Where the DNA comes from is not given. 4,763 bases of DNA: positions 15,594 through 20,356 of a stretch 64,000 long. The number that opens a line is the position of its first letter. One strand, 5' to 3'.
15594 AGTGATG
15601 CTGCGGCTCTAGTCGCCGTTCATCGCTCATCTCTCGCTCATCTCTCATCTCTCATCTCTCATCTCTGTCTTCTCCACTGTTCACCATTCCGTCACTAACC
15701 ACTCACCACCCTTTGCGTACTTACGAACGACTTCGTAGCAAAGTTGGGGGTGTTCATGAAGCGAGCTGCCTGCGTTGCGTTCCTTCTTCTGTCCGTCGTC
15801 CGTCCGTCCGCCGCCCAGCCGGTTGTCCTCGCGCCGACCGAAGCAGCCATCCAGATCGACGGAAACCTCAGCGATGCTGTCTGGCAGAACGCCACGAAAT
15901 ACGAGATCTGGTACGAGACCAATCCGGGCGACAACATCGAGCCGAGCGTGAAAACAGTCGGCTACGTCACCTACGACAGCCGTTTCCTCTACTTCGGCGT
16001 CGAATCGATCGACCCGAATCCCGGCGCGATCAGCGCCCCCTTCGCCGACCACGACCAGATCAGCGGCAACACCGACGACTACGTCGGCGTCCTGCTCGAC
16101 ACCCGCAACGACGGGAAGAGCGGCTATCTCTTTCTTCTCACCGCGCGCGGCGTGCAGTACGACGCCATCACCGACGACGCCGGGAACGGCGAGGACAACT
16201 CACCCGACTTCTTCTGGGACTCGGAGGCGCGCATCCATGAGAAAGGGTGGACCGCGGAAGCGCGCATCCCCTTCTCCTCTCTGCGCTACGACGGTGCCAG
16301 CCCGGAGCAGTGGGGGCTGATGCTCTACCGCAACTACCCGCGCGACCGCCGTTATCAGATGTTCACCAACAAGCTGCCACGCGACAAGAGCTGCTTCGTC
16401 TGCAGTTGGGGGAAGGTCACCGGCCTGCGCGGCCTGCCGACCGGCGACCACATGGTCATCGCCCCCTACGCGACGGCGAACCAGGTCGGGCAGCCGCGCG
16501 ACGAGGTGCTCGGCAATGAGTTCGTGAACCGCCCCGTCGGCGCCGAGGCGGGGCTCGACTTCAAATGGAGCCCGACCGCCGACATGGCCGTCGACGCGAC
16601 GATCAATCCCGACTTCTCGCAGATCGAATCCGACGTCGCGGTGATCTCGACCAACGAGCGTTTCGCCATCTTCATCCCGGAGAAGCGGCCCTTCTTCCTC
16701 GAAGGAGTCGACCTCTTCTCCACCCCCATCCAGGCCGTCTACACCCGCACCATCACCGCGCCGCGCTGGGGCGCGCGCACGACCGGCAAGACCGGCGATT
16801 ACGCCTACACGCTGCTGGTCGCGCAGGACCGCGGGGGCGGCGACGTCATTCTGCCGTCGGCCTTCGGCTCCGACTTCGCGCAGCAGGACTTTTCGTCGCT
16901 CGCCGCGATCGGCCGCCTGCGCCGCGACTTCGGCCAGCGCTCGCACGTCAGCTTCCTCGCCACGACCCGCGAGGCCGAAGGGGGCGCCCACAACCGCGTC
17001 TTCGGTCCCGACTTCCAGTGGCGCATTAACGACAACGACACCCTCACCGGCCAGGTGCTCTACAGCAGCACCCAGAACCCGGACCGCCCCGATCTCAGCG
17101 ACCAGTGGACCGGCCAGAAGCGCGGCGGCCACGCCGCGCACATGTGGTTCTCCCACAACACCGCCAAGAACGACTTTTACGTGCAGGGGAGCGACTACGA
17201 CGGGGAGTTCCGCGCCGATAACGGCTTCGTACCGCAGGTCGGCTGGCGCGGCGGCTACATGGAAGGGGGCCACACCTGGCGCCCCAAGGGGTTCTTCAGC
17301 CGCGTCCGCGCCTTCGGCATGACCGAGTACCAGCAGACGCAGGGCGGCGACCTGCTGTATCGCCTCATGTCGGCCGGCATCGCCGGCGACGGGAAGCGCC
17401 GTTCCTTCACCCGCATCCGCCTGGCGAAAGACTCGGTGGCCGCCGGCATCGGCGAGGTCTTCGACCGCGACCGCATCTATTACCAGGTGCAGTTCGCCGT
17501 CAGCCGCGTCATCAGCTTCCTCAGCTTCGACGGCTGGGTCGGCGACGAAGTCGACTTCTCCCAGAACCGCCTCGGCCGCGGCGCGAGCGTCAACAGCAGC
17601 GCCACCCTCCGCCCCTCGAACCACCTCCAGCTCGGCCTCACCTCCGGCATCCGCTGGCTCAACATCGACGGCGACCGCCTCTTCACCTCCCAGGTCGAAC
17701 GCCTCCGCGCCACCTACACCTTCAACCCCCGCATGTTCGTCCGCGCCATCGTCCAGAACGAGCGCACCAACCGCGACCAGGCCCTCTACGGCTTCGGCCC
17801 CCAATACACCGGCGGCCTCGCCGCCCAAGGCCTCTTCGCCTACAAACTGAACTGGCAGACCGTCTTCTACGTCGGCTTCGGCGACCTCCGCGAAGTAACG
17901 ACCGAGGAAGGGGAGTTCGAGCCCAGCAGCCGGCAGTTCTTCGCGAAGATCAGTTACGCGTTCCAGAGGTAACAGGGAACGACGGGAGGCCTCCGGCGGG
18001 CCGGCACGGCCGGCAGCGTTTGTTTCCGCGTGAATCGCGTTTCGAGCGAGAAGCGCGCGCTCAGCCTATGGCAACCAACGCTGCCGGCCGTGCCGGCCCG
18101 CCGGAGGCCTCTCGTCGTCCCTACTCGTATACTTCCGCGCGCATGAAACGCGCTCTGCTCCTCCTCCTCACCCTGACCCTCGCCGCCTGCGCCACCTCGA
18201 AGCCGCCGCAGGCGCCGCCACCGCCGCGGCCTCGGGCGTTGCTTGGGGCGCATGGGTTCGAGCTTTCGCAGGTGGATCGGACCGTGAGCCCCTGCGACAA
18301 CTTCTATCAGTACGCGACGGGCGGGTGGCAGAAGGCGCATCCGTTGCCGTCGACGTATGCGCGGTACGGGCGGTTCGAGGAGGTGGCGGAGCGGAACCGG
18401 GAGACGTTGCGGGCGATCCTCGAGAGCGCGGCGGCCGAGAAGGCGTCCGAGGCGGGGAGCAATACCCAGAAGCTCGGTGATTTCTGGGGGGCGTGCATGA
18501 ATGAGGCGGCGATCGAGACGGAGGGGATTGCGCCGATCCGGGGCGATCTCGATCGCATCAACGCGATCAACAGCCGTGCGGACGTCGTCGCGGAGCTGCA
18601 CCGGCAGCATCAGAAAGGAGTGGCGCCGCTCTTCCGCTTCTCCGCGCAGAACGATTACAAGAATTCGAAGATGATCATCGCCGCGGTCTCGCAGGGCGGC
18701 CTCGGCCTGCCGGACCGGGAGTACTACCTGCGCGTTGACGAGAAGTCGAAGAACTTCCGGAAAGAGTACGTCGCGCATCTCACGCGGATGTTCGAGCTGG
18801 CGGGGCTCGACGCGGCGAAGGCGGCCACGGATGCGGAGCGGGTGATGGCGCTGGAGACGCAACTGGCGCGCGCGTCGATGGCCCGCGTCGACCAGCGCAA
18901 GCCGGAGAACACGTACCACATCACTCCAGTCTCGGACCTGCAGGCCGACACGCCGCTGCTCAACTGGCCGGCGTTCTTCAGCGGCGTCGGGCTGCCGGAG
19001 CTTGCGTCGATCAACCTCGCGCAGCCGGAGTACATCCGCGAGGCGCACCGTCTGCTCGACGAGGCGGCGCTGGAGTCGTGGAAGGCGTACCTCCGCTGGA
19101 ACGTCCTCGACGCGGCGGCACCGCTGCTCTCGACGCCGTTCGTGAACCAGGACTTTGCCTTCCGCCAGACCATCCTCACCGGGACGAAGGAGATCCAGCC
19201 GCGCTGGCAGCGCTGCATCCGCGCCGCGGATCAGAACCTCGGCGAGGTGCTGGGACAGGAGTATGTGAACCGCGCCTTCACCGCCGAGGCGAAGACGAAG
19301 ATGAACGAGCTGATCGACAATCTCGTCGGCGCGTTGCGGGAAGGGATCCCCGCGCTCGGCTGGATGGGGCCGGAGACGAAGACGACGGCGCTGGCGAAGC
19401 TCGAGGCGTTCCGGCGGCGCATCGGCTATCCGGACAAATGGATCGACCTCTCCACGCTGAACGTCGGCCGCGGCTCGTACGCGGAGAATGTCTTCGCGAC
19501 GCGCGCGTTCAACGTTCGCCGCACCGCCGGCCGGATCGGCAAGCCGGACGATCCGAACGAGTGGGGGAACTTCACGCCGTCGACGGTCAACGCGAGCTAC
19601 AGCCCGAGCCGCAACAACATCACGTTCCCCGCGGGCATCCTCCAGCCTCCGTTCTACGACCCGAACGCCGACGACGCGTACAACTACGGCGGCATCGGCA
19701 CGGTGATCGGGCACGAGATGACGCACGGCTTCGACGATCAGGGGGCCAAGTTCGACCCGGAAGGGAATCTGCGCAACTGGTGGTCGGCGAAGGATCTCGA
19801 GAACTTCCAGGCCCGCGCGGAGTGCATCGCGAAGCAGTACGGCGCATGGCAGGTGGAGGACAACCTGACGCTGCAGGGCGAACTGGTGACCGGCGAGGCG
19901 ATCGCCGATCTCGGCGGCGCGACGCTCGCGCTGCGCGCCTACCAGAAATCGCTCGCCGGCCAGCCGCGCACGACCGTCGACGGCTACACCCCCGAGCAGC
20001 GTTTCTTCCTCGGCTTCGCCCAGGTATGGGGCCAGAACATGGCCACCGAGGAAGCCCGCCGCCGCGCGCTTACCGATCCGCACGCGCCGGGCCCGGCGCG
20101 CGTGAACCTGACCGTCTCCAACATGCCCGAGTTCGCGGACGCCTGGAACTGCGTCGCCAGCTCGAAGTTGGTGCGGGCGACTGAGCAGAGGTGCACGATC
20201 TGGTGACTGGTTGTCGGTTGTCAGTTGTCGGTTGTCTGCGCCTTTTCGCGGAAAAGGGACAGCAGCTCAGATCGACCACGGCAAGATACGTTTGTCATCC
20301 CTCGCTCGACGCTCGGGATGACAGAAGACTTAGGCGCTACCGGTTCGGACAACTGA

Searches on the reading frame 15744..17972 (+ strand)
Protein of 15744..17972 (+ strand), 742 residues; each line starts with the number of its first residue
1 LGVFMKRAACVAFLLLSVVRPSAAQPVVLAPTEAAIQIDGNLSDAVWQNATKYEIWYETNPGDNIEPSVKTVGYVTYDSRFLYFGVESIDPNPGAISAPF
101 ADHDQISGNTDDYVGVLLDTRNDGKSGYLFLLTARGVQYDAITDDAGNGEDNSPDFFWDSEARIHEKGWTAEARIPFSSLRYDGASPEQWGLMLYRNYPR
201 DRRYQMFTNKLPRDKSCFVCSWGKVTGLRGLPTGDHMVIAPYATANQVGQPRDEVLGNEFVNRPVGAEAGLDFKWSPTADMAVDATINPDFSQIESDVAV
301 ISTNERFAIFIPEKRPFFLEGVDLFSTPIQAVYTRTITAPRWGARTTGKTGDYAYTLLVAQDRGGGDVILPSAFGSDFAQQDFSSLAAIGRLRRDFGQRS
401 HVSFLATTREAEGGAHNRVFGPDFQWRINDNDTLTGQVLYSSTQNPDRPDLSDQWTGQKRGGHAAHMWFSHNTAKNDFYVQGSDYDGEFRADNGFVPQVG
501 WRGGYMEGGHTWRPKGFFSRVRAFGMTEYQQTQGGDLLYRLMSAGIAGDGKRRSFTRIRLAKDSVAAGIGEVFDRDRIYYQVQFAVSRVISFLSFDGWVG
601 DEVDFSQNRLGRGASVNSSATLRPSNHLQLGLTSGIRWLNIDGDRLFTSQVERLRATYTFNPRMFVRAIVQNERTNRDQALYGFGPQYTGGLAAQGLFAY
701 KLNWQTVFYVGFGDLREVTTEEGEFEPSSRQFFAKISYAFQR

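Call 35: search_protein_families(library=pfam, proteins=[window:15744-17972:+], max_evalue=0.001)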
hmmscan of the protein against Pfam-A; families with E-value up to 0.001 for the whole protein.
window:15744-17972:+ (742 aa): 2 families
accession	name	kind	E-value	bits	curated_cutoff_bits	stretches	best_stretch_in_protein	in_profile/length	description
PF19313.5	DUF5916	-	3.7e-11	42.9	22.6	1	267-337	26-94/572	Domain of unknown function (DUF5916)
PF06452.16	CBM9_1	-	4.7e-05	23.8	23.4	1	38-197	1-149/185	Carbohydrate family 9 binding domain-like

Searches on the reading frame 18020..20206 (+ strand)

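Call 35: search_protein_families(library=pfam, proteins=[window:18020-20206:+], max_evalue=0.001)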
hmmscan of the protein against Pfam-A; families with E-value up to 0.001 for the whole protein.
window:18020-20206:+ (728 aa): 2 families
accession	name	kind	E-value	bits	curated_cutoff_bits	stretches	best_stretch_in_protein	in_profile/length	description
PF05649.18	Peptidase_M13_N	-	2.4e-120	402.9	32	1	91-471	1-381/381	Peptidase family M13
PF01431.27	Peptidase_M13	-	4.6e-70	235.9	24.5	1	524-725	1-205/205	Peptidase family M13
